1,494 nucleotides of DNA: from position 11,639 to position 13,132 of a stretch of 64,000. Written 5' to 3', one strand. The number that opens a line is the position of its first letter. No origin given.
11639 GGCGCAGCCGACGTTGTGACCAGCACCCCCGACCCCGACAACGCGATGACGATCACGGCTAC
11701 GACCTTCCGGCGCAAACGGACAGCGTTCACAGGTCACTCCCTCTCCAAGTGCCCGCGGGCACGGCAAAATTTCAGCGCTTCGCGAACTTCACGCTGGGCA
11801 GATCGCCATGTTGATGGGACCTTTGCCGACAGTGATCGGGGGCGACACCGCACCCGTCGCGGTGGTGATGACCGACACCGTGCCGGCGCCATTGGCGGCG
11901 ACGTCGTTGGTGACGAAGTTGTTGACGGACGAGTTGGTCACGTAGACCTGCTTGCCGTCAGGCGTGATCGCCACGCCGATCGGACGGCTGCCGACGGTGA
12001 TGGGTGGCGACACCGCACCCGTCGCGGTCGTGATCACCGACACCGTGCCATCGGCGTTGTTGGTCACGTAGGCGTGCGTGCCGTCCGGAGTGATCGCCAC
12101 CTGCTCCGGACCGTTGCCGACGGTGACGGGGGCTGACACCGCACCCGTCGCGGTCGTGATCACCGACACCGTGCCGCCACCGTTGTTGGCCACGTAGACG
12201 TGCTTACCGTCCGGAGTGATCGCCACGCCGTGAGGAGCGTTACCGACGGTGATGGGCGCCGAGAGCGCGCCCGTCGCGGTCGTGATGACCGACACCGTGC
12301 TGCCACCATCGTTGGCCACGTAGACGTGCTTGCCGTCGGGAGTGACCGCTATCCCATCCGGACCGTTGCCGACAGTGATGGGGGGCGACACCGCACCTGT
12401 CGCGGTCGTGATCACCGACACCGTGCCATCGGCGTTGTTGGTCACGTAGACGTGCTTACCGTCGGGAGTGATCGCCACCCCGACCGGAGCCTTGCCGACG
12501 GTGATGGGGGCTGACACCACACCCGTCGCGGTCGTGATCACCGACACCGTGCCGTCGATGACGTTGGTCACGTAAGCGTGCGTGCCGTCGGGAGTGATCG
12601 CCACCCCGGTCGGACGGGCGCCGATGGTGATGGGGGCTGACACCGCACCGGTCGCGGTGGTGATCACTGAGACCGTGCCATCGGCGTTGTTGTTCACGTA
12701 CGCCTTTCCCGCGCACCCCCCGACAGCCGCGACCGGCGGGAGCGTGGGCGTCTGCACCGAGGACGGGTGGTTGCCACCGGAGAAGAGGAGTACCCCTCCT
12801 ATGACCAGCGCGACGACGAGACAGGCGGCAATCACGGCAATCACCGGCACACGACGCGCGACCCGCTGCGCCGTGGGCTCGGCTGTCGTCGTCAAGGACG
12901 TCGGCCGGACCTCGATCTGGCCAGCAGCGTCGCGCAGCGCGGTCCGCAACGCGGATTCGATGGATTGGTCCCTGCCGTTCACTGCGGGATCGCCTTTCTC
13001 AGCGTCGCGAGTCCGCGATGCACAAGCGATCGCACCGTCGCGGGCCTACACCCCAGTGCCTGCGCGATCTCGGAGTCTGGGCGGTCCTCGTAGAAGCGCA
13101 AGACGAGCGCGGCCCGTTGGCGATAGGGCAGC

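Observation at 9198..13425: ECF sigma factor coupled to a membrane-anchored YVTN beta-propeller plus two secreted paralogous propellers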

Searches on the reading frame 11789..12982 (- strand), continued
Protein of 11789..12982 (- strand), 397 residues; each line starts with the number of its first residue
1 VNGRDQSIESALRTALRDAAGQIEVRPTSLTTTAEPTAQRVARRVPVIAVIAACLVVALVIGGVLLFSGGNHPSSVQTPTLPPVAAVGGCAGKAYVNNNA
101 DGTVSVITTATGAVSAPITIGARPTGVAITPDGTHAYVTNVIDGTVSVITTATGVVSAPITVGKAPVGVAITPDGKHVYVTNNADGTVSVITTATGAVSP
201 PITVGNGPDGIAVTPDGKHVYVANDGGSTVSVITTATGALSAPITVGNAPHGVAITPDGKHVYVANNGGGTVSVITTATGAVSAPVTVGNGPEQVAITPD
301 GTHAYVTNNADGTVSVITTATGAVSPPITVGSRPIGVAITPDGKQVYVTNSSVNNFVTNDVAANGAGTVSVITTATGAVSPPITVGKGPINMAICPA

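Call 82: fold_search(model_id=the predicted structure, library=pdb)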
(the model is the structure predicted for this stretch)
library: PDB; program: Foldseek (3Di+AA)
matches with E <= 10: 1966; with E <= 0.001: 1875
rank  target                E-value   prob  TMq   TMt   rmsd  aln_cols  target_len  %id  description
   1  1l0q_A                5.7e-26  1.00  0.70  0.71   3.0       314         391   43  Tandem YVTN beta-propeller and PKD domains from an archaeal surface layer protein (released 2002-11-06)
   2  7bid                  2.9e-17  1.00  0.67  0.92   2.1       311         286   24  Crystal structure of v31WRAP-T, a 7-bladed designer protein (released 2021-09-22)
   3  5c2v_B                1.8e-16  1.00  0.63  0.70   8.7       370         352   24  Kuenenia stuttgartiensis Hydrazine Synthase (released 2015-10-14)
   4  5mzh_A                6.6e-16  1.00  0.60  0.58  12.6       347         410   14  Crystal structure of ODA16 from Chlamydomonas reinhardtii (released 2017-03-22)
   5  3u4y_B                8.8e-16  1.00  0.65  0.80   3.6       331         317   20  The crystal structure of a functionally unknown protein (Dtox_1751) from Desulfotomaculum acetoxidans DSM 771. (released 2011-10-26)
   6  3scy                  1.7e-15  1.00  0.61  0.67   4.0       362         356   20  Crystal structure of a putative 6-phosphogluconolactonase (BF1038) from Bacteroides fragilis NCTC 9343 at 1.50 A resolut (released 2011-07-20)
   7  3bws_A                1.9e-15  1.00  0.62  0.60   6.0       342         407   18  Crystal structure of the leptospiral antigen Lp49 (released 2008-10-07)
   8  3u4y_A                4.4e-15  1.00  0.65  0.80   3.6       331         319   20  The crystal structure of a functionally unknown protein (Dtox_1751) from Desulfotomaculum acetoxidans DSM 771. (released 2011-10-26)
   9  5mzh_B                4.4e-15  1.00  0.56  0.54   4.7       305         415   15  Crystal structure of ODA16 from Chlamydomonas reinhardtii (released 2017-03-22)
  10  6nau_A                4.6e-15  1.00  0.65  0.77   3.1       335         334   18  1.55 Angstrom Resolution Crystal Structure of 6-phosphogluconolactonase from Klebsiella pneumoniae (released 2018-12-19)
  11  7bif_A                7.5e-15  1.00  0.61  0.83   4.3       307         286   23  Crystal structure of v22WRAP-T, a 7-bladed designer protein (released 2021-09-22)
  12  1ri6                  8.3e-15  1.00  0.63  0.74   3.8       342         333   17  Structure of a putative isomerase from E. coli (released 2003-11-25)
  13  8ptf                  1.1e-14  1.00  0.63  0.73   3.9       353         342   22  The surface-exposed lipo-protein of BtuG2 in complex with cyanocobalamin. (released 2024-07-24)
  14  2ymu_A                1.1e-14  1.00  0.65  0.45   2.4       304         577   24  Structure of a highly repetitive propeller structure (released 2012-10-17)
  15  3fgb_B                1.3e-14  1.00  0.60  0.68   4.0       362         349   18  Crystal structure of the Q89ZH8_BACTN protein from Bacteroides thetaiotaomicron. Northeast Structural Genomics Consort (released 2008-12-23)
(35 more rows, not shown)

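Call 84: search_protein_families(library=pfam, proteins=[L170:6469-6972:+, L172:6413-7426:+, L170:4556-5005:+, L172:4535-5005:+], max_evalue=0.001)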
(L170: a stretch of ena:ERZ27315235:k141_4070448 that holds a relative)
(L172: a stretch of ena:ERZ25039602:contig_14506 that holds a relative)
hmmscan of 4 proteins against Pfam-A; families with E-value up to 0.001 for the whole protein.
L170:6469-6972:+ (168 aa): 0 families

L172:6413-7426:+ (338 aa): 10 families
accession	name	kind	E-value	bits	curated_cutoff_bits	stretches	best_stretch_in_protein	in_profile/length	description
PF10282.15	Lactonase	-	4.3e-24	85.8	21.7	3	190-316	185-329/344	Lactonase, 7-bladed beta-propeller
PF21783.3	YNCE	-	5.5e-22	79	27.1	4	26-123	37-133/339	YNCE-like beta-propeller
PF25174.1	Beta-prop_THOC3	-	8.2e-16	58.2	305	1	159-231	52-123/272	THOC3 beta-propeller domain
PF01731.26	Arylesterase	-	1.7e-08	35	21.3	0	238-265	54-81/86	Arylesterase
PF02239.22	Cytochrom_D1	-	6.4e-07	28.7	25.5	0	217-307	14-104/368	Cytochrome D1 heme domain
PF01436.27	NHL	-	9.5e-07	29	20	0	197-218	3-22/28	NHL repeat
PF08450.18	SGL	-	1.6e-06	28.4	26.3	0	238-314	134-216/246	SMP-30/Gluconolactonase/LRE-like region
PF23414.1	Beta-prop_EML_2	-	1.6e-05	24.8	90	0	200-307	3-108/266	Echinoderm microtubule-associated protein second beta-propeller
PF03088.22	Str_synth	-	0.0001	22.8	25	0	238-260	57-79/89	Strictosidine synthase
PF15702.11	HPS6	-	0.00036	19.9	27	0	197-216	31-51/378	Hermansky-Pudlak syndrome 6 protein N-terminal domain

L170:4556-5005:+ (150 aa): 3 families
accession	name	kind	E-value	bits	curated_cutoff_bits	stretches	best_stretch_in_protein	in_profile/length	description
PF08281.18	Sigma70_r4_2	-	6.2e-11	42.2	25.7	1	93-140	7-54/54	Sigma-70, region 4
PF04545.22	Sigma70_r4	-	3.6e-06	26.8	24.1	1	93-142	1-50/50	Sigma-70, region 4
PF13384.12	HTH_23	-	0.0006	20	24.6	0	104-130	10-35/50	Homeodomain-like domain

L172:4535-5005:+ (157 aa): 4 families
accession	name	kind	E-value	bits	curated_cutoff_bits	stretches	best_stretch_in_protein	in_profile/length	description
PF08281.18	Sigma70_r4_2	-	6e-15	55.1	25.7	1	100-151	3-54/54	Sigma-70, region 4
PF04545.22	Sigma70_r4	-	8.8e-11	41.6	24.1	1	105-153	2-50/50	Sigma-70, region 4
PF13384.12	HTH_23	-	0.0003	20.9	24.6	1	108-146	2-40/50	Homeodomain-like domain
PF00196.25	GerE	-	0.00058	19.9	23.5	1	108-151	3-45/57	Bacterial regulatory proteins, luxR family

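Call 94: find_encoding_contigs(protein=P0176, flank=5000, max_places=2)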
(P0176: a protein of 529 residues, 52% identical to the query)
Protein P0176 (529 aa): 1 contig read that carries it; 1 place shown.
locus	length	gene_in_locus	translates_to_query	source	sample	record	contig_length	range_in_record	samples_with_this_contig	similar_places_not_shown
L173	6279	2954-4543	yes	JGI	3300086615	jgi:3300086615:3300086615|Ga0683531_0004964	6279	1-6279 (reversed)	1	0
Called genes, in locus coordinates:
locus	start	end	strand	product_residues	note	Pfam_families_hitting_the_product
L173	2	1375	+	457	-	?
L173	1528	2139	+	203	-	-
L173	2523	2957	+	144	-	PF04542:Sigma70_r2, PF08281:Sigma70_r4_2, PF04545:Sigma70_r4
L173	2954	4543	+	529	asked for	PF25174:Beta-prop_THOC3 (faint), PF08450:SGL, PF02239:Cytochrom_D1 (faint), PF22494:choice_anch_I (faint)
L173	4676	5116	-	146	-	-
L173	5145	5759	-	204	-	-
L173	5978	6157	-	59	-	-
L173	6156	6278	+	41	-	?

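Call 95: search_protein_families(library=padloc, proteins=[window:11789-12982:-], max_evalue=0.001)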
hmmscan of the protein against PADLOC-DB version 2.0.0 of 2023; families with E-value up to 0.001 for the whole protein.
window:11789-12982:- (397 aa): 0 families

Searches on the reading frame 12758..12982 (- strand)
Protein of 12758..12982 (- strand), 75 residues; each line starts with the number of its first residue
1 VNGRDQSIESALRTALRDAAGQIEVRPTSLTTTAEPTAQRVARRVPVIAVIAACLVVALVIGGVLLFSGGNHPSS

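Call 59: find_homologous_proteins(query=window:12758-12982:-, max_evalue=0.001)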
Query window:12758-12982:-: 4 candidates shared short words with the query, none scored E <= 0.001.
